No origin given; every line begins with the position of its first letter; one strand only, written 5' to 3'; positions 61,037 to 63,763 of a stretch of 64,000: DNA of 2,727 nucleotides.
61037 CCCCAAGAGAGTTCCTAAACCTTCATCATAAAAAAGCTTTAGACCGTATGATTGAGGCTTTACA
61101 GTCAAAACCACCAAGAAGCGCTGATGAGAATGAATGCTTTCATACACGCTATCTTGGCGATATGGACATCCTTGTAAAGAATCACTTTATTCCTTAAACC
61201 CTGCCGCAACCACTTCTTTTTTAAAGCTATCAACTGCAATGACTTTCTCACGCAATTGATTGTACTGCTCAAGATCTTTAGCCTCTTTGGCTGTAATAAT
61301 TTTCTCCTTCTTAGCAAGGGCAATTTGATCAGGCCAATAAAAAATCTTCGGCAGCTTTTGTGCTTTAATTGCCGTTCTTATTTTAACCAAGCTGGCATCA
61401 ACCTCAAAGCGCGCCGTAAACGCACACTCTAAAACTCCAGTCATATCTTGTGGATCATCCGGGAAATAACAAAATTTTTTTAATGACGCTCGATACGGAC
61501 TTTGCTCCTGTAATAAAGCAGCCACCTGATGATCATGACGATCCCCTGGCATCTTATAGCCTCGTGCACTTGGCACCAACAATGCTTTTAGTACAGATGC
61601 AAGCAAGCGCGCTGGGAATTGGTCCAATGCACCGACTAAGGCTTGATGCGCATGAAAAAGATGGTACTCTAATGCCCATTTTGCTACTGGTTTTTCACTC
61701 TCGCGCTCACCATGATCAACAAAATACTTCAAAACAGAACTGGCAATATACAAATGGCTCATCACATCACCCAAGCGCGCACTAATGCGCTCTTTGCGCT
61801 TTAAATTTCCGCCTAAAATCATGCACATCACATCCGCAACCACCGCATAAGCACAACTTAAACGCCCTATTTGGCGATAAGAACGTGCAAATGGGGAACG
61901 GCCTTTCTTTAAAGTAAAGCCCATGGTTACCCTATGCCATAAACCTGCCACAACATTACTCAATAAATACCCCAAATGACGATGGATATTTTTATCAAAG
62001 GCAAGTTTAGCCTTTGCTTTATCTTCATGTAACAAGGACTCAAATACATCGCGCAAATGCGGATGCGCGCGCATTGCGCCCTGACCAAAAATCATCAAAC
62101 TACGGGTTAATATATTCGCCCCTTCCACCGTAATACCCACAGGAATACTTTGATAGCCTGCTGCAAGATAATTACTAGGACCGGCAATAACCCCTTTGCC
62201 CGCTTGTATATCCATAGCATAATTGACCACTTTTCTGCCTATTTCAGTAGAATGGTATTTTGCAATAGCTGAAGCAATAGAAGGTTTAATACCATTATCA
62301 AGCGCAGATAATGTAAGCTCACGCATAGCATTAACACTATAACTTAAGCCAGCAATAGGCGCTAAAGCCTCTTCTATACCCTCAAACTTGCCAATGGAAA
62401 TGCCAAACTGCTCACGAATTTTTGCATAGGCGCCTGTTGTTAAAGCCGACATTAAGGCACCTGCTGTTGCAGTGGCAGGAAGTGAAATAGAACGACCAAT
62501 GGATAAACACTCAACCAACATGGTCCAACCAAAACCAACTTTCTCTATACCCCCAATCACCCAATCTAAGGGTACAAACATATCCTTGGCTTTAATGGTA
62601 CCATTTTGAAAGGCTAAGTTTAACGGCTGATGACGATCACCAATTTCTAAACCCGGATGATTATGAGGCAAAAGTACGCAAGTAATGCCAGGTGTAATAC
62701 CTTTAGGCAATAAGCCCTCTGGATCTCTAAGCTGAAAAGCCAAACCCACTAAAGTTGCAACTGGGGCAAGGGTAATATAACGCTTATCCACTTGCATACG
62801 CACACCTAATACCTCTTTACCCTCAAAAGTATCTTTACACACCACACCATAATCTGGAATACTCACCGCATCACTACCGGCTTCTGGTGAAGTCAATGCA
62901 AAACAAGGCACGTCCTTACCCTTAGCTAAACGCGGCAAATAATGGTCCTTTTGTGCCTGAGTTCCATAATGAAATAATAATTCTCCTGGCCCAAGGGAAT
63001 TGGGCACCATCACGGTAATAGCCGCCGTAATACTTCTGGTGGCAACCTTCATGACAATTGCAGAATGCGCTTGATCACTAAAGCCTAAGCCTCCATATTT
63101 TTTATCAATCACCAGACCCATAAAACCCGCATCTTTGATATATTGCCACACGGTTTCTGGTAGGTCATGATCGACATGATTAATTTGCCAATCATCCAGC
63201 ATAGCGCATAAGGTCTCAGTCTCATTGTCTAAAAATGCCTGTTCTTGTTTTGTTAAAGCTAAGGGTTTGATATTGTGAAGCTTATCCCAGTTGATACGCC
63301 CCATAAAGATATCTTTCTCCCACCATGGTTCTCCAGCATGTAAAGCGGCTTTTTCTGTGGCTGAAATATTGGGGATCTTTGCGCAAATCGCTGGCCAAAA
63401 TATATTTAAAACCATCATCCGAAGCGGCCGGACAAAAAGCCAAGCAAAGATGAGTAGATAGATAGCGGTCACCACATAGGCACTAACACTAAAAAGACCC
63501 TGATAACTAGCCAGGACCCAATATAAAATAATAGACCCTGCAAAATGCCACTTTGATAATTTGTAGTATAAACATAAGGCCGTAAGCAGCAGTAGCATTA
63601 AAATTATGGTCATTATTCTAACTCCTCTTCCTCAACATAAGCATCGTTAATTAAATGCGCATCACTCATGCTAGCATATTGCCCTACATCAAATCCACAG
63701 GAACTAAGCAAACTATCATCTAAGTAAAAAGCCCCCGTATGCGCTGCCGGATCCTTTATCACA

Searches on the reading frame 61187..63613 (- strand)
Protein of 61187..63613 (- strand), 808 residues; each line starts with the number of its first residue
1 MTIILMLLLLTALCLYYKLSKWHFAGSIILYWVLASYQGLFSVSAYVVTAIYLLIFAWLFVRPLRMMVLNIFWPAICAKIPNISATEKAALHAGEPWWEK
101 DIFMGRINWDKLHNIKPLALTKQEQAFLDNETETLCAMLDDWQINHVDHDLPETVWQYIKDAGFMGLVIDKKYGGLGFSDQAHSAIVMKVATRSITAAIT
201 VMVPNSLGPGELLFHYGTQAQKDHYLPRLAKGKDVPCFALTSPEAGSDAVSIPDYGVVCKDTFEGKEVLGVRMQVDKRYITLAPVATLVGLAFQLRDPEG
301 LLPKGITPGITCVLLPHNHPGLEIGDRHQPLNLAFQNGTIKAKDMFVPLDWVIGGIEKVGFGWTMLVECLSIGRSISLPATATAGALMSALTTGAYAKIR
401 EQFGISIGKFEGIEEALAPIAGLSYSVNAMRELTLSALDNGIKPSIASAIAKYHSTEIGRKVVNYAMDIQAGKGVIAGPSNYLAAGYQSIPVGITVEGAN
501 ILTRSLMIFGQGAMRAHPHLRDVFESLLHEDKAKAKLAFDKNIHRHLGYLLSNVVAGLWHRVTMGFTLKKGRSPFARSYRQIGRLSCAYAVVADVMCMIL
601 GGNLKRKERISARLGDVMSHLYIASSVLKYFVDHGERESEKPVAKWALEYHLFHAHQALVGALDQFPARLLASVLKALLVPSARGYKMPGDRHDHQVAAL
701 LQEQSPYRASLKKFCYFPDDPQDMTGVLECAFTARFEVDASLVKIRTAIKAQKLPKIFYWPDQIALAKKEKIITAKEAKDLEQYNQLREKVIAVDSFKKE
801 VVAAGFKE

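Call 77: search_protein_families(library=pfam, proteins=[window:61187-63613:-], max_evalue=0.001)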
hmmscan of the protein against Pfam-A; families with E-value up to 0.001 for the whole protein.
window:61187-63613:- (808 aa): 4 families
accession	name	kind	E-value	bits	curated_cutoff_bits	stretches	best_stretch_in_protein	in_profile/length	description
PF09317.16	ACDH_C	-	6.8e-84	282.3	25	1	514-797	1-284/284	Acyl-CoA dehydrogenase, C-terminal, bacterial type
PF02771.21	Acyl-CoA_dh_N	-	2.2e-17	63.9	22.9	1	126-233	13-113/113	Acyl-CoA dehydrogenase, N-terminal domain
PF00441.29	Acyl-CoA_dh_1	-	2.2e-11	44.5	22.4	1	362-500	3-138/150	Acyl-CoA dehydrogenase, C-terminal domain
PF02770.24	Acyl-CoA_dh_M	-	1.3e-05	25.7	33.3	1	237-331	1-82/97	Acyl-CoA dehydrogenase, middle domain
